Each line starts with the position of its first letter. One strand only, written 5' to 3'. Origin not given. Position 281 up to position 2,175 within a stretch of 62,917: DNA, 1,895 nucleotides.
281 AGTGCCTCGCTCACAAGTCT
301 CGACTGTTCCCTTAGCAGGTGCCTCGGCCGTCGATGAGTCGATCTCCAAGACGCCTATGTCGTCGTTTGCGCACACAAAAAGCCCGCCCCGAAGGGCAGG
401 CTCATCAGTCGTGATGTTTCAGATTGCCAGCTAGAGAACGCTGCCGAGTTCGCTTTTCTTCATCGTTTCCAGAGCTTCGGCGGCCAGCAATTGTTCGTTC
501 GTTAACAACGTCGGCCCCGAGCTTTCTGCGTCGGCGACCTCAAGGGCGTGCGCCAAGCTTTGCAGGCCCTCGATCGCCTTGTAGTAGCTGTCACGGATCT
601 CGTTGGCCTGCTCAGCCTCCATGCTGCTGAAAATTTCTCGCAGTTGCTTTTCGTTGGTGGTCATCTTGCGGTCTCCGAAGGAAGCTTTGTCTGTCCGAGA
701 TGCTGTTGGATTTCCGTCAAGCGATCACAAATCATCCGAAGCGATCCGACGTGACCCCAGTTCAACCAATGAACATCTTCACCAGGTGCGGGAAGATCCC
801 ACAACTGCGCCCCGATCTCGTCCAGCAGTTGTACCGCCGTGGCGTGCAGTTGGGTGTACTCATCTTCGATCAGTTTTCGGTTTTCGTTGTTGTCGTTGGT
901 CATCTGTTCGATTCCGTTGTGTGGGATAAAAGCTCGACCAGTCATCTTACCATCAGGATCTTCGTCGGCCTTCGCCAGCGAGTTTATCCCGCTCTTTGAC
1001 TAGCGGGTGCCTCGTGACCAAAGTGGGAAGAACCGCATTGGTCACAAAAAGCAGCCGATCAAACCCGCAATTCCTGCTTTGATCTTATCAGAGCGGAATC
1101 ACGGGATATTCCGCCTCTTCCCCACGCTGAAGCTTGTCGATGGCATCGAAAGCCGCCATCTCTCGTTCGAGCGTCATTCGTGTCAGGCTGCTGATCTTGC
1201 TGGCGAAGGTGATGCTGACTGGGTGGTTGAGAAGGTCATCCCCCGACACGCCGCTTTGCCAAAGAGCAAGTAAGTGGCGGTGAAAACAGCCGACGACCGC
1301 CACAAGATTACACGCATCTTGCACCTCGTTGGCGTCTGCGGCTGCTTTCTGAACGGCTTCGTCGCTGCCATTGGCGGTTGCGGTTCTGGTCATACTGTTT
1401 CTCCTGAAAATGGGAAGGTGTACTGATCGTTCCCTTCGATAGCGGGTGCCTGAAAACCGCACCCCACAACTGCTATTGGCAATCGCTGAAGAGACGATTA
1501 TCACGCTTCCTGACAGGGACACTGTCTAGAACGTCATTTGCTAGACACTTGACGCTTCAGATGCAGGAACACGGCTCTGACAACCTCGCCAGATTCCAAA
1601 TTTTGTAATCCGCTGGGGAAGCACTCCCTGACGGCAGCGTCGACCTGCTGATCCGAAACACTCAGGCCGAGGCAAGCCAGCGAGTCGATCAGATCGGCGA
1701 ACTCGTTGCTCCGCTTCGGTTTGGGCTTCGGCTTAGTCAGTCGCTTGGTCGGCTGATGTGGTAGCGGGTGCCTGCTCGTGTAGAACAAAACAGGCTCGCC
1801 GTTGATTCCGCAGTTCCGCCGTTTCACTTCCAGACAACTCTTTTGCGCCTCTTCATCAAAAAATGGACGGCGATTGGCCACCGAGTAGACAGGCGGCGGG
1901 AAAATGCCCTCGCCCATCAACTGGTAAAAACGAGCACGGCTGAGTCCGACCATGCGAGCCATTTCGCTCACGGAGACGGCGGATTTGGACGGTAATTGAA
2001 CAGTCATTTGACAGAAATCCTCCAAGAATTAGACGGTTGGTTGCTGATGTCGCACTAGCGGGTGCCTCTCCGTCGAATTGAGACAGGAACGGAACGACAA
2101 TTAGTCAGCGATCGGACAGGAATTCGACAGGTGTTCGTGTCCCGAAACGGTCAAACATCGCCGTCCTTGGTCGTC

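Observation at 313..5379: Eleven copies of an 11-13 nt motif (minus strand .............) punctuate a mobile-element operon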

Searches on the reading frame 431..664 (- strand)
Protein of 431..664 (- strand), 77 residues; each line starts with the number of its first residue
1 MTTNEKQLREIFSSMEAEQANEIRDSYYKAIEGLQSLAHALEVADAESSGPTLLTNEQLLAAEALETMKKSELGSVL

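Call 9: search_protein_families(library=pfam, proteins=[window:431-664:-], max_evalue=0.01)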
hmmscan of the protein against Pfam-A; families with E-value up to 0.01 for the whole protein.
window:431-664:- (77 aa): 0 families

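Call 22: find_encoding_contigs(protein=window:431-664:-, flank=10000, max_places=6)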
Protein window:431-664:- (77 aa): 1 contig read that carries it; 1 place shown.
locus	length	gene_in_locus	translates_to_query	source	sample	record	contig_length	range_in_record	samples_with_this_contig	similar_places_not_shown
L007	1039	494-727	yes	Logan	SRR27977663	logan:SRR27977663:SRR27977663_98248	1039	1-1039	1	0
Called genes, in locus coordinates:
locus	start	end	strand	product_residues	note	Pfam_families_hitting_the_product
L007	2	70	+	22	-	?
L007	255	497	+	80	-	-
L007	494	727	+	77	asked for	-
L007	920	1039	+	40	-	?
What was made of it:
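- Tried and rejected: The window's genome was found only as a 1-kb contig, so the missing left end of the element could not be recovered (call 22).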

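Call 49: search_protein_families(library=phrogs, proteins=[window:431-664:-], max_evalue=0.1)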
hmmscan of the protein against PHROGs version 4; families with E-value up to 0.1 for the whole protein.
window:431-664:- (77 aa): 2 families
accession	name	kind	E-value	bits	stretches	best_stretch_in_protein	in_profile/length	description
phrog_24829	-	unknown function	0.044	14.5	0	46-71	21-44/46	-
phrog_640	-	unknown function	0.067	14.3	0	45-72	18-45/71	-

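Call 50: search_protein_families(library=ncbifam, proteins=[window:431-664:-], max_evalue=0.1)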
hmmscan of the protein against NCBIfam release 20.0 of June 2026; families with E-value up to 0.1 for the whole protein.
window:431-664:- (77 aa): 0 families

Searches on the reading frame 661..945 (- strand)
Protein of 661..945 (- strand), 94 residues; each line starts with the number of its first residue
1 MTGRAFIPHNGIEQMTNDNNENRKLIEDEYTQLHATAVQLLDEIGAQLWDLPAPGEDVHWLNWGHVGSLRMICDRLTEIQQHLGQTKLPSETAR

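Call 9: search_protein_families(library=pfam, proteins=[window:661-945:-], max_evalue=0.01)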
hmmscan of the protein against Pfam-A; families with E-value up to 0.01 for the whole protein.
window:661-945:- (94 aa): 0 families

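Call 49: search_protein_families(library=phrogs, proteins=[window:661-945:-], max_evalue=0.1)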
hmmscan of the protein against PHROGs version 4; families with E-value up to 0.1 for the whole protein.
window:661-945:- (94 aa): 1 family
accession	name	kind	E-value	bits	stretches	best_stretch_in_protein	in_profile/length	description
phrog_14596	-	unknown function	0.006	17.7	1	61-80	45-64/75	-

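Call 50: search_protein_families(library=ncbifam, proteins=[window:661-945:-], max_evalue=0.1)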
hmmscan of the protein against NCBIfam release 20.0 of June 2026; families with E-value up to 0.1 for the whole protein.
window:661-945:- (94 aa): 0 families

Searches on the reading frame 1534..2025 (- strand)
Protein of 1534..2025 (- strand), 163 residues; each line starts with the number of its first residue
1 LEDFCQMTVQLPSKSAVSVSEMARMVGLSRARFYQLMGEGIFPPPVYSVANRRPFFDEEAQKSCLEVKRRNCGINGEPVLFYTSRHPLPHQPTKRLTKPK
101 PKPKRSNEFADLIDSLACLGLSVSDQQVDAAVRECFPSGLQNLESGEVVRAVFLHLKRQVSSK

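Call 9: search_protein_families(library=pfam, proteins=[window:1534-2025:-], max_evalue=0.01)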
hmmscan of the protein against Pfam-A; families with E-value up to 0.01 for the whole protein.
window:1534-2025:- (163 aa): 1 family
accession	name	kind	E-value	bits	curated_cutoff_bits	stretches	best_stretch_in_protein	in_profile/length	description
PF05930.18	Phage_AlpA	-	0.00044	20.5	21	1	20-46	7-33/51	Prophage CP4-57 regulatory protein (AlpA)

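Call 45: find_homologous_proteins(query=window:1534-2007:-, max_evalue=0.00001)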
Query window:1534-2007:- (157 aa): 1914 proteins with E <= 0.00001 among 1932 candidates; the best 120 are listed.
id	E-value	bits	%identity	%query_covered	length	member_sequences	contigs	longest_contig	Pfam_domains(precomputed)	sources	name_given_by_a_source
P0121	7.8e-99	346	100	100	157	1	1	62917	-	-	-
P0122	7.5e-77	274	79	100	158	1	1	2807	-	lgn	-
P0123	7.4e-71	255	75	96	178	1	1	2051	-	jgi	-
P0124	1.0e-69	251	71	100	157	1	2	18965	-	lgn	-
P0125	4.8e-67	242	71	96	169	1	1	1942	-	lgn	-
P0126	9.8e-67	241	72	95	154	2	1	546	-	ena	-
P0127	1.3e-66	241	73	93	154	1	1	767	-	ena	-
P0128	1.9e-66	240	74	95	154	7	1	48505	-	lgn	-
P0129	5.5e-66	239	71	97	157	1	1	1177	-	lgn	-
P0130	1.3e-65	238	73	93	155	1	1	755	-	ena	-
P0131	4.8e-65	236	72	95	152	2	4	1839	-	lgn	-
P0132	7.0e-65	235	70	96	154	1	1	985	-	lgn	-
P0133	9.4e-65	235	72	94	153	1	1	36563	-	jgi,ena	-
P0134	4.1e-64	233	71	93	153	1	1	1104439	-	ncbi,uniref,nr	ncbi:AlpA family phage regulatory protein [Gimesia chilikensis]|uniref:helix-turn-helix transcriptio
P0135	4.5e-64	233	69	96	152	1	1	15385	-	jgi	-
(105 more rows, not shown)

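Call 49: search_protein_families(library=phrogs, proteins=[window:1534-2007:-], max_evalue=0.1)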
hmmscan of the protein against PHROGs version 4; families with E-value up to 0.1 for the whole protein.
window:1534-2007:- (157 aa): 3 families
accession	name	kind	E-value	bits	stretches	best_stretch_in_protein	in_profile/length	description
phrog_66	-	integration and excision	0.0011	19.7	1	4-54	87-135/412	excisionase and transcriptional regulator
phrog_2790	-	integration and excision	0.0045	17.9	1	10-42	28-60/100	excisionase and transcriptional regulator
phrog_686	-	DNA, RNA and nucleotide metabolism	0.019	16.2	1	11-34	49-72/76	HTH DNA binding protein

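Call 50: search_protein_families(library=ncbifam, proteins=[window:1534-2007:-], max_evalue=0.1)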
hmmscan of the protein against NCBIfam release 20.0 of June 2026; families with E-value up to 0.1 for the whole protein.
window:1534-2007:- (157 aa): 0 families

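Call 65: predict_structure(alignment_id=A2)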
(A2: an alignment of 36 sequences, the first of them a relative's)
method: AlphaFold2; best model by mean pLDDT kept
length: 157 residues; sequences in the alignment: 36
mean_pLDDT: 80.3   pTM: 0.44
mean pLDDT of the five models: 80.3, 80.0, 79.5, 78.7, 78.1
residues with pLDDT >= 90: 81; 70-90: 40; 50-70: 9; < 50: 27
segments of 3 or more residues with pLDDT < 50: 1-6, 79-81, 83-99
pLDDT, mean of each block of 10 residues (from residue 1): 55 93 93 94 85 94 92 70 46 45 86 90 91 83 93 74
secondary structure, 60 per line:
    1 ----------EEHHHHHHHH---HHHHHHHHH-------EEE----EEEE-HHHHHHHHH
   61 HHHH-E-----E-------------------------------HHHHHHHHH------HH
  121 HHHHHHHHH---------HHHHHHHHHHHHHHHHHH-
elements in order: H13-20 H24-32 E40-42 E47-50 H52-64 H104-112 H119-129 H139-156

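Call 67: fold_search(model_id=the predicted structure, library=pdb)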
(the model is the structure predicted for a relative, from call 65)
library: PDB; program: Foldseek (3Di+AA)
matches with E <= 10: 412; with E <= 0.001: 0
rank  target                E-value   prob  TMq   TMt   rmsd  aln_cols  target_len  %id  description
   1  3gpv_A                3.8e-02  0.92  0.27  0.36  17.8       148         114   14  Crystal structure of a transcriptional regulator, MerR family from Bacillus thuringiensis (released 2009-04-14)
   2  5d90_B                8.4e-02  0.75  0.30  0.36  17.6       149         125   10  Crystal structure of HiNmlR, a MerR family regulator lacking the sensor domain, bound to promoter DNA (released 2016-06-29)
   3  5d90_A                1.1e-01  0.60  0.25  0.31  17.2       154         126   12  Crystal structure of HiNmlR, a MerR family regulator lacking the sensor domain, bound to promoter DNA (released 2016-06-29)
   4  7ckq_G                1.4e-01  0.66  0.25  0.15  15.8       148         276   14  The cryo-EM structure of B. subtilis BmrR transcription activation complex (released 2020-12-16)
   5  3ucs_A                1.6e-01  0.97  0.28  0.41   3.4        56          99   18  Crystal structure of the complex between CBPA J-domain and CBPM (released 2013-07-03)
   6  5c8d_D                1.8e-01  0.66  0.31  0.19  14.9       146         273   17  Crystal structure of full-length Thermus thermophilus CarH bound to adenosylcobalamin (dark state) (released 2015-09-30)
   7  1exi_A                1.8e-01  0.63  0.26  0.16  15.3       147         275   14  CRYSTAL STRUCTURE OF TRANSCRIPTION ACTIVATOR BMRR, FROM B. SUBTILIS, BOUND TO 21 BASE PAIR BMR OPERATOR AND TPSB (released 2001-01-24)
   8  5xbt_A                2.0e-01  0.93  0.27  0.17   4.9        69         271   17  The structure of BrlR bound to c-di-GMP (released 2018-05-02)
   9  8dgl_B                2.0e-01  0.91  0.25  0.50   3.6        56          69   16  Crystal Structure of the RdfS Excisionase (released 2022-10-05)
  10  7lw0_A                2.2e-01  0.91  0.27  0.63   3.7        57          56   18  Structural and Biochemical Insight into Assembly of Molecular Motors Involved in Viral DNA Packaging (released 2022-03-02)
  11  5d8c_B                2.3e-01  0.97  0.30  0.36   2.4        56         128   14  Crystal structure of HiNmlR, a MerR family regulator lacking the sensor domain, bound to promoter DNA (released 2016-06-29)
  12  5gpe_C                2.5e-01  0.57  0.26  0.32  16.6       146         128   13  Crystal structure of the transcription regulator PbrR691 from Ralstonia metallidurans CH34 in complex with Lead(II) (released 2016-12-28)
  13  5i44_K                2.8e-01  0.96  0.29  0.60   3.0        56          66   20  Structure of RacA-DNA complex; P21 form (released 2016-05-04)
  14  5d8c_A                2.8e-01  0.96  0.29  0.36   2.4        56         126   14  Crystal structure of HiNmlR, a MerR family regulator lacking the sensor domain, bound to promoter DNA (released 2016-06-29)
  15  7xn2                  2.8e-01  0.95  0.28  0.30   3.3        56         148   14  Crystal structure of CvkR, a novel MerR-type transcriptional regulator (released 2023-03-08)
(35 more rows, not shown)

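Call 73: search_dna_similar(query=window:1534-2007:-, collection=plasmids, mode=protein, max_rows=15)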
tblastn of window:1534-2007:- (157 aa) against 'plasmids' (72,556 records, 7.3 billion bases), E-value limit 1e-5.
No match.

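Call 74: search_dna_similar(query=window:1534-2007:-, collection=phages, mode=protein, max_rows=10)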
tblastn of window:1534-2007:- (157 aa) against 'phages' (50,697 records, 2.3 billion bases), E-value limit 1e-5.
No match.
